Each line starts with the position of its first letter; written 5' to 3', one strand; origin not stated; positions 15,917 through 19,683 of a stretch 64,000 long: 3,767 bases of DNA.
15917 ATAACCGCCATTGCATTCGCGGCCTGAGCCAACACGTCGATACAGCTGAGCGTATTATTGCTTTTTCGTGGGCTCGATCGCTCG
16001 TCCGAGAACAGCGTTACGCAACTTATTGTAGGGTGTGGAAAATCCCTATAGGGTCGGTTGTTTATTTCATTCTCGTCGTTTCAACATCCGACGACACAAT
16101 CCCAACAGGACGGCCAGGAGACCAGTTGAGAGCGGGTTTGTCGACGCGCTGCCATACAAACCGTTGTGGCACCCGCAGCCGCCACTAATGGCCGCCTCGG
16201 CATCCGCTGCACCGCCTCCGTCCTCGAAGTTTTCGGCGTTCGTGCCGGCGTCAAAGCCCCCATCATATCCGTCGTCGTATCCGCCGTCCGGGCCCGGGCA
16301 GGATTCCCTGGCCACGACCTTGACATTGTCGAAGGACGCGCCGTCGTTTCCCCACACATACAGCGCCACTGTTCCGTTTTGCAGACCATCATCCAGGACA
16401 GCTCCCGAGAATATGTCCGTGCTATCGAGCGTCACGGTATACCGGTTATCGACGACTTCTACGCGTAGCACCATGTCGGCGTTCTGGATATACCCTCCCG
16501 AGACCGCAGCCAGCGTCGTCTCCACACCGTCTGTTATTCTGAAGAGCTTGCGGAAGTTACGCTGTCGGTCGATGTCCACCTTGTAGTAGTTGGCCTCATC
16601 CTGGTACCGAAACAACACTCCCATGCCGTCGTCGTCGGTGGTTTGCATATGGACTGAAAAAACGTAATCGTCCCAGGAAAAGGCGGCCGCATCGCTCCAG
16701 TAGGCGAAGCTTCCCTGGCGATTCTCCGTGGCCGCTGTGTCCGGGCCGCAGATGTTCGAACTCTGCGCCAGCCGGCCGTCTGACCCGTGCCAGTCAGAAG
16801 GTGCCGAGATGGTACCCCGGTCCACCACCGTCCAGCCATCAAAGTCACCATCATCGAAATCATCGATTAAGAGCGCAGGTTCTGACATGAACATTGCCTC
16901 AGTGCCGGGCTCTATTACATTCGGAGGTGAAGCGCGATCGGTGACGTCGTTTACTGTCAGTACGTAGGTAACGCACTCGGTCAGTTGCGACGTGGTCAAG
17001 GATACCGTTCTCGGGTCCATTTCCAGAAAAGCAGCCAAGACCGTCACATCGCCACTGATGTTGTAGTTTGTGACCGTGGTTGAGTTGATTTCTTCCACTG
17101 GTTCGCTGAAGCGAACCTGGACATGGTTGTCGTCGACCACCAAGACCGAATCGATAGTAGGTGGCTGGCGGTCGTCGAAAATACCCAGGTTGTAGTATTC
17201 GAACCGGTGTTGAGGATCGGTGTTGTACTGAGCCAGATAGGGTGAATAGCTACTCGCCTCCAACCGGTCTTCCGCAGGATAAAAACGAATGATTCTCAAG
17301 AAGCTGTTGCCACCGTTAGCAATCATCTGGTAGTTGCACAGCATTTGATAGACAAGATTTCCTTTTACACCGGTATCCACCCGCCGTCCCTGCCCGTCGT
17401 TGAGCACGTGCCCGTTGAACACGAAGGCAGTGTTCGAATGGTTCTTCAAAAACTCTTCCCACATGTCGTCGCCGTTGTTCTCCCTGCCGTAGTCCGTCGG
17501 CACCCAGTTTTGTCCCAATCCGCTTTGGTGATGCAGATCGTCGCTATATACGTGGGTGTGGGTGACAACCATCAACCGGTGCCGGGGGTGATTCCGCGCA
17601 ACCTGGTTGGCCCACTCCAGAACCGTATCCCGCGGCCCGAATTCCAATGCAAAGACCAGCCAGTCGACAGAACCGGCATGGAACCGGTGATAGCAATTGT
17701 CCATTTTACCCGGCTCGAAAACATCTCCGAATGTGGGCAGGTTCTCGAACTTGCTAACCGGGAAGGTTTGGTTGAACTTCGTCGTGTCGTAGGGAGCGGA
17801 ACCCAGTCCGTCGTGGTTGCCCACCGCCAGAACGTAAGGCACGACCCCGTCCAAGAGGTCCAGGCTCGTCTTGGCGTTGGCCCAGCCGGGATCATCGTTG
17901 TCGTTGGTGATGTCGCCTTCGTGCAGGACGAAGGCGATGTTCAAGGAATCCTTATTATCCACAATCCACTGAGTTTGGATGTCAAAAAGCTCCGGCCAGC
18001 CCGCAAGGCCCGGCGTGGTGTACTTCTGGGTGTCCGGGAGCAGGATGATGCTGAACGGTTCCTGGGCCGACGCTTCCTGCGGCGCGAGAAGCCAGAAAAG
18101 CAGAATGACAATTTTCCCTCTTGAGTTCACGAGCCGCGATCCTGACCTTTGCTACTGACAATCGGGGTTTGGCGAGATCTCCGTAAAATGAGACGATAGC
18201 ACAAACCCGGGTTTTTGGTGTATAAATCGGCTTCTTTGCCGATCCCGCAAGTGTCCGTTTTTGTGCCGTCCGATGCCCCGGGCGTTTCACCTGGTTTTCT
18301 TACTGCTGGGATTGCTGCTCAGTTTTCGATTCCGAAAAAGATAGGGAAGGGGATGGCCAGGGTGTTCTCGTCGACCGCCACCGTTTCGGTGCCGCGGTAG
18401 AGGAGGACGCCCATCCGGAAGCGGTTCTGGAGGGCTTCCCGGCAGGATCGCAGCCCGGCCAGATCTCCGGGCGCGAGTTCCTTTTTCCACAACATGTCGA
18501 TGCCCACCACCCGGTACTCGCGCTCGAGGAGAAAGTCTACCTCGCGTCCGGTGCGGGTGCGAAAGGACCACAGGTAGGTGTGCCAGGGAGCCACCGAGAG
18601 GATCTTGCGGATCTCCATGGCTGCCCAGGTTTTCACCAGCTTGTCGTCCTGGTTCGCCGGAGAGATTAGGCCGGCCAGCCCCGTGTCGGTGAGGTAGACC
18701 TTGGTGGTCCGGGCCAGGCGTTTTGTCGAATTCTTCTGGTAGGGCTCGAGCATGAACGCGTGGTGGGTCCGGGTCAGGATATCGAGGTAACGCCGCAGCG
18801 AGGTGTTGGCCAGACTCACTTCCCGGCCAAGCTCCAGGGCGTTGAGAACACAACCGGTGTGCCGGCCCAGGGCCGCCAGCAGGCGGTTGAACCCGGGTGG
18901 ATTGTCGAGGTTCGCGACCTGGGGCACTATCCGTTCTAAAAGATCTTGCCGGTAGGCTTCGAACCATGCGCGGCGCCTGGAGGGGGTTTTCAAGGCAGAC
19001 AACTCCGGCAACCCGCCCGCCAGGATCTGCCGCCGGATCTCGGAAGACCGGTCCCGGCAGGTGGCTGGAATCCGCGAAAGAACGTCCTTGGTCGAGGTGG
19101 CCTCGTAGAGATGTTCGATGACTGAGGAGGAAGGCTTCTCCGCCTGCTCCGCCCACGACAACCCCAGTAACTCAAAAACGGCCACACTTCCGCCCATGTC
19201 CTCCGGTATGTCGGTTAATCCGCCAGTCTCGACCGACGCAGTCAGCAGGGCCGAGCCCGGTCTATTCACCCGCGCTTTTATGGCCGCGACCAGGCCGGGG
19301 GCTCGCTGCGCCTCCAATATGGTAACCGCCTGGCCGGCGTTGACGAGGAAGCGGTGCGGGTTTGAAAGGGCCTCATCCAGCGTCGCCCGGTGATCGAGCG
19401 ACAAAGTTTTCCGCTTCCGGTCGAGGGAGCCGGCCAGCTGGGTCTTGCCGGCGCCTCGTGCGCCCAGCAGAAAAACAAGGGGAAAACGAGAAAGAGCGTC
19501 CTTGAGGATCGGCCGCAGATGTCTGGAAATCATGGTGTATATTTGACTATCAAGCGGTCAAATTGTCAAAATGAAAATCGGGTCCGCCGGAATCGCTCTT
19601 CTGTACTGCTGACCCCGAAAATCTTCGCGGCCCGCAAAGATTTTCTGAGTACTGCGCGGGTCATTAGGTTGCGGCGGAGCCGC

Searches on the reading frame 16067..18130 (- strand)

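Call 50: search_protein_families(library=pfam, proteins=[window:16067-18130:-], max_evalue=0.00001)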
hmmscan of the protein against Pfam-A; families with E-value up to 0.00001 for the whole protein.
window:16067-18130:- (687 aa): 1 family
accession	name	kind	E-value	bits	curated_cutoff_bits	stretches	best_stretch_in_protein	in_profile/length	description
PF06439.18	3keto-disac_hyd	-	6.2e-06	26.8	26.8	0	423-605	4-186/187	3-keto-disaccharide hydrolase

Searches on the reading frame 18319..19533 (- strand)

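Call 50: search_protein_families(library=pfam, proteins=[window:18319-19533:-], max_evalue=0.00001)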
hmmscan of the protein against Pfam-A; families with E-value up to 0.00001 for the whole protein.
window:18319-19533:- (404 aa): 2 families
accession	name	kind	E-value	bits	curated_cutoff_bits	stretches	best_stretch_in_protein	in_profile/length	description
PF13635.12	DUF4143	-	6.1e-20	72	28.1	1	203-346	4-156/160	Domain of unknown function (DUF4143)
PF13173.12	AAA_14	-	9.2e-09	35.8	27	1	18-129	3-127/129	AAA domain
